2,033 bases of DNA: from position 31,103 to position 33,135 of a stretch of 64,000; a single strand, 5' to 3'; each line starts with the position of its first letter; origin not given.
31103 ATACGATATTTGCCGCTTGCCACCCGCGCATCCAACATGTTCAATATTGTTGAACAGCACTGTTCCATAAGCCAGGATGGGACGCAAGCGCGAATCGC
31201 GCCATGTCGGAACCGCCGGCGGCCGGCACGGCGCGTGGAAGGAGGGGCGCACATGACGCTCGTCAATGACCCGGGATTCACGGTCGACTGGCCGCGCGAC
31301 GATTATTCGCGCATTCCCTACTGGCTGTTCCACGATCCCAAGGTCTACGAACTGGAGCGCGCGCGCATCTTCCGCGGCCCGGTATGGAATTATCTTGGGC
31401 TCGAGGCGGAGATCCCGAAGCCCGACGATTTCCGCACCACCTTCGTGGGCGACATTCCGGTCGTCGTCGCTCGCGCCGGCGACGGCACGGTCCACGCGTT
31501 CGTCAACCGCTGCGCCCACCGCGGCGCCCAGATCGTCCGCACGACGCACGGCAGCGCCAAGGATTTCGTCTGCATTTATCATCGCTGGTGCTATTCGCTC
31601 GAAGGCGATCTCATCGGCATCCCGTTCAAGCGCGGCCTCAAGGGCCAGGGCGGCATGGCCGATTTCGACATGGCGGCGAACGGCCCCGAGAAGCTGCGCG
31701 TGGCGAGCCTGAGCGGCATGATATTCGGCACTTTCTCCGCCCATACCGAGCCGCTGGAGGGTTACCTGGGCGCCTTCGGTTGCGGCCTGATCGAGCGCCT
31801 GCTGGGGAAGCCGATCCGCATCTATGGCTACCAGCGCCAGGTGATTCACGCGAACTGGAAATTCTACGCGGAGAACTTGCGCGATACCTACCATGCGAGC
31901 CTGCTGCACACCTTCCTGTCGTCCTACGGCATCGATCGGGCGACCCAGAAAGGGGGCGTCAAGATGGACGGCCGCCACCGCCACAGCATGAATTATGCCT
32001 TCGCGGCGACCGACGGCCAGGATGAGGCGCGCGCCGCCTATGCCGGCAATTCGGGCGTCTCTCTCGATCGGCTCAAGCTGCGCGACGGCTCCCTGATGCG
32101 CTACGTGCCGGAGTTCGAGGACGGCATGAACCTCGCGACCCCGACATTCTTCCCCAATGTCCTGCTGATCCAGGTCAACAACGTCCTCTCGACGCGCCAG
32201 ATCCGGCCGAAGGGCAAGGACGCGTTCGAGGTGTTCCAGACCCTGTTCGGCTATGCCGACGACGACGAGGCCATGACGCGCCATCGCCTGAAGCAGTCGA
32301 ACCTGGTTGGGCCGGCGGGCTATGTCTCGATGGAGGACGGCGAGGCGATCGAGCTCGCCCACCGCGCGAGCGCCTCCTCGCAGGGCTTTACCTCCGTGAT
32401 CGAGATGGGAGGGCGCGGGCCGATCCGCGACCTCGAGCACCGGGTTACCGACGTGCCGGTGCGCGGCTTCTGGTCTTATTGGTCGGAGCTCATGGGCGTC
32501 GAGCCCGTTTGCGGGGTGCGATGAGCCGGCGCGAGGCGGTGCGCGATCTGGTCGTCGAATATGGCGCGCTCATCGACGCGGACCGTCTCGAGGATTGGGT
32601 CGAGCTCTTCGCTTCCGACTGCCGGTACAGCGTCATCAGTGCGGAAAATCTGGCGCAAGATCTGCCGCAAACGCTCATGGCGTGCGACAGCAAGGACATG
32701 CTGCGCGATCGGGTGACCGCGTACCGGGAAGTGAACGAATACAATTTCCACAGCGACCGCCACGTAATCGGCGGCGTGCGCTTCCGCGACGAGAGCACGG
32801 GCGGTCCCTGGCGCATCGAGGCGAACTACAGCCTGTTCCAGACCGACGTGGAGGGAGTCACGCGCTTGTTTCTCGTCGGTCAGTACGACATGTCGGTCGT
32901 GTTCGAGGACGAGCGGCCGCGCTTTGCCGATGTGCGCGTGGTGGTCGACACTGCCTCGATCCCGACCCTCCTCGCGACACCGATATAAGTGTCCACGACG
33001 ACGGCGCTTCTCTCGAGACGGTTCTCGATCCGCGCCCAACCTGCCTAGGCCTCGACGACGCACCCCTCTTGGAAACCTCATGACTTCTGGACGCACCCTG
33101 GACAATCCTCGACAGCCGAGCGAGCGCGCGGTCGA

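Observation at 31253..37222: Rieske alpha/beta oxygenase in one operon with HyuB-HyuA (ATP-dependent hydantoinase / lactamase / carboxylase family), with no electron-transfer partner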

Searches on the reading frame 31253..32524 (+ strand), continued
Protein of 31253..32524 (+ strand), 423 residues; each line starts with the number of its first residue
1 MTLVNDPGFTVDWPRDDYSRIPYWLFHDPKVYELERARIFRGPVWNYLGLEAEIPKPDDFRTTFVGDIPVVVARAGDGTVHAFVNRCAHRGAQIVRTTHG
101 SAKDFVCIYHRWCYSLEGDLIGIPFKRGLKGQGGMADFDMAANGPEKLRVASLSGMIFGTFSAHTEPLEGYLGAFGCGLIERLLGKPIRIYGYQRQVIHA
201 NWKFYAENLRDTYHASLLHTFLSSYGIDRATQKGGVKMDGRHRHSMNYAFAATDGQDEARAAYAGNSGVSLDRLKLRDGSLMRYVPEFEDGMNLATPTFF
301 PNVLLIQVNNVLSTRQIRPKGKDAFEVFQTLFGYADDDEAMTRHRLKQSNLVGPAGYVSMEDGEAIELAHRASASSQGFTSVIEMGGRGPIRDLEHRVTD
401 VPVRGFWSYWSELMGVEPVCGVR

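Call 40: find_encoding_contigs(protein=P0126, flank=10000, max_places=2)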
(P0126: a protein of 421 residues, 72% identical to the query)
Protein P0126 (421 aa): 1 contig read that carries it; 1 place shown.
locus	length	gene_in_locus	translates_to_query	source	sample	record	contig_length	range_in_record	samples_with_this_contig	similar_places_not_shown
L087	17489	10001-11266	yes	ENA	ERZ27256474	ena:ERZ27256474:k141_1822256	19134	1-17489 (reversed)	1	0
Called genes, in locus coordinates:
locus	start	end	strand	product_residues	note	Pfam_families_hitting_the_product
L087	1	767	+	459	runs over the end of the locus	PF03972:MmgE_PrpD_N, PF19305:MmgE_PrpD_C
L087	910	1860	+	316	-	PF05721:PhyH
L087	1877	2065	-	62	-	-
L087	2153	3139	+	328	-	PF01636:APH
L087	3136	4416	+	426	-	PF03952:Enolase_N, PF00113:Enolase_C, PF13378:MR_MLE_C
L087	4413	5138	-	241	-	PF00005:ABC_tran, PF13304:AAA_21 (faint)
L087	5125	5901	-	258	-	PF00005:ABC_tran, PF13304:AAA_21 (faint), PF12399:BCA_ABC_TP_C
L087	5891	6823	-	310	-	PF02653:BPD_transp_2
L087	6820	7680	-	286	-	PF02653:BPD_transp_2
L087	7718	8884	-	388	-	PF13433:Peripla_BP_5 (weak), PF13458:Peripla_BP_6, PF01094:ANF_receptor (faint)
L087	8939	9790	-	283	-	PF05721:PhyH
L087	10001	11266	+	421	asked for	PF00355:Rieske, PF00848:Ring_hydroxyl_A (weak)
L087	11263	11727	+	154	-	PF13577:SnoaL_4, PF00866:Ring_hydroxyl_B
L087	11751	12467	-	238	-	PF00005:ABC_tran, PF13304:AAA_21 (faint)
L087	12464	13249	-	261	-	PF00005:ABC_tran, PF13304:AAA_21 (faint), PF12399:BCA_ABC_TP_C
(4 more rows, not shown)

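Call 77: search_protein_families(library=pfam, proteins=[L072:11734-12039:+, L072:12056-14134:+, L072:12045-13223:-, L072:13088-14014:-, L072:9087-9971:-, L072:7897-9027:-, L072:7816-8925:+, L072:14156-14605:+])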
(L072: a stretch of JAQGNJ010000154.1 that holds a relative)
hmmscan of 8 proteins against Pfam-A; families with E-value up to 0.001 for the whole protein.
L072:11734-12039:+ (102 aa): 2 families
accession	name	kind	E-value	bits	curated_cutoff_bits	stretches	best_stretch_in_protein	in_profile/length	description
PF00355.32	Rieske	-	8.3e-21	74.1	20.3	1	4-90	1-87/88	Rieske [2Fe-2S] domain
PF13806.12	Rieske_2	-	8.4e-12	45.4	27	1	4-102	1-104/104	Rieske-like [2Fe-2S] domain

L072:12056-14134:+ (693 aa): 0 families

L072:12045-13223:- (393 aa): 0 families

L072:13088-14014:- (309 aa): 3 families
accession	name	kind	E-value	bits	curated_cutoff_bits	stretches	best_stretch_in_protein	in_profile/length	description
PF20434.5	BD-FAE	-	8.9e-18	65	26.8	1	79-180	1-108/215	BD-FAE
PF07859.19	Abhydrolase_3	-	1.9e-15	57.6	25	1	92-181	1-91/210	alpha/beta hydrolase fold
PF00135.34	COesterase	-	1.2e-07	31.5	27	1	79-179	88-201/515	Carboxylesterase family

L072:9087-9971:- (295 aa): 3 families
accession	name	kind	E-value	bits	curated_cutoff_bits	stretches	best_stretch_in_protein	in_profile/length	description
PF01614.24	IclR_C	-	2.3e-33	115.6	24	1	119-282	1-163/174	Bacterial transcriptional regulator IclR C-terminal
PF09339.16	HTH_IclR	-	1.6e-15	57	22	1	55-105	2-52/52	IclR helix-turn-helix domain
PF12802.13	MarR_2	-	0.00041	20.9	27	1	66-102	18-51/61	MarR family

L072:7897-9027:- (377 aa): 0 families

L072:7816-8925:+ (370 aa): 1 family
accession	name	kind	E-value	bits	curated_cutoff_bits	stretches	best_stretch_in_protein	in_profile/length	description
PF03401.19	TctC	-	2.1e-69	234.6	27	1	94-366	2-273/274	Tripartite tricarboxylate transporter family receptor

L072:14156-14605:+ (150 aa): 0 families

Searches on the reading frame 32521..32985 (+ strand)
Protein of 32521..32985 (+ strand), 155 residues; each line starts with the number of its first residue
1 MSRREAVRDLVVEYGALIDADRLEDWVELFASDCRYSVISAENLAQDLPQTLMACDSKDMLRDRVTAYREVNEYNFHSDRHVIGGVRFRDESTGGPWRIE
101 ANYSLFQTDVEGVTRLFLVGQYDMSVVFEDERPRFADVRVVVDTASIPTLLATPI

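Call 5: search_protein_families(library=pfam, proteins=[window:32521-32985:+])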
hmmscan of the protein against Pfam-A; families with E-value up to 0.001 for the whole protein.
window:32521-32985:+ (155 aa): 2 families
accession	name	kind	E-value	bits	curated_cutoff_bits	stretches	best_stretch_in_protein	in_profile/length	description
PF13577.12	SnoaL_4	-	7.3e-09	36.1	24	1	3-137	5-124/126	SnoaL-like domain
PF00866.24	Ring_hydroxyl_B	-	1.7e-07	31.9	27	1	17-148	5-143/144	Ring hydroxylating beta subunit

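Call 6: search_protein_families(library=ncbifam, proteins=[window:32521-32985:+])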
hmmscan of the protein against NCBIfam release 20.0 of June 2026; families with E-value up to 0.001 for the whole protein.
window:32521-32985:+ (155 aa): 3 families
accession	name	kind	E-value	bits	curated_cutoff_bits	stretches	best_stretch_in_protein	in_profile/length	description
NF041685.1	ant_diox_AndAd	equivalog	6.6e-39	133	230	1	6-155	7-155/155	anthranilate 1,2-dioxygenase small subunit AndAd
NF042947.1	3PPDioc_HcaF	equivalog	0.00016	21.6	230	1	7-118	12-133/172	3-phenylpropionate/cinnamic acid dioxygenase subunit beta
NF007479.0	PRK10069.1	subfamily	0.00022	21.3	145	1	7-147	24-176/185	3-phenylpropionate/cinnamic acid dioxygenase subunit beta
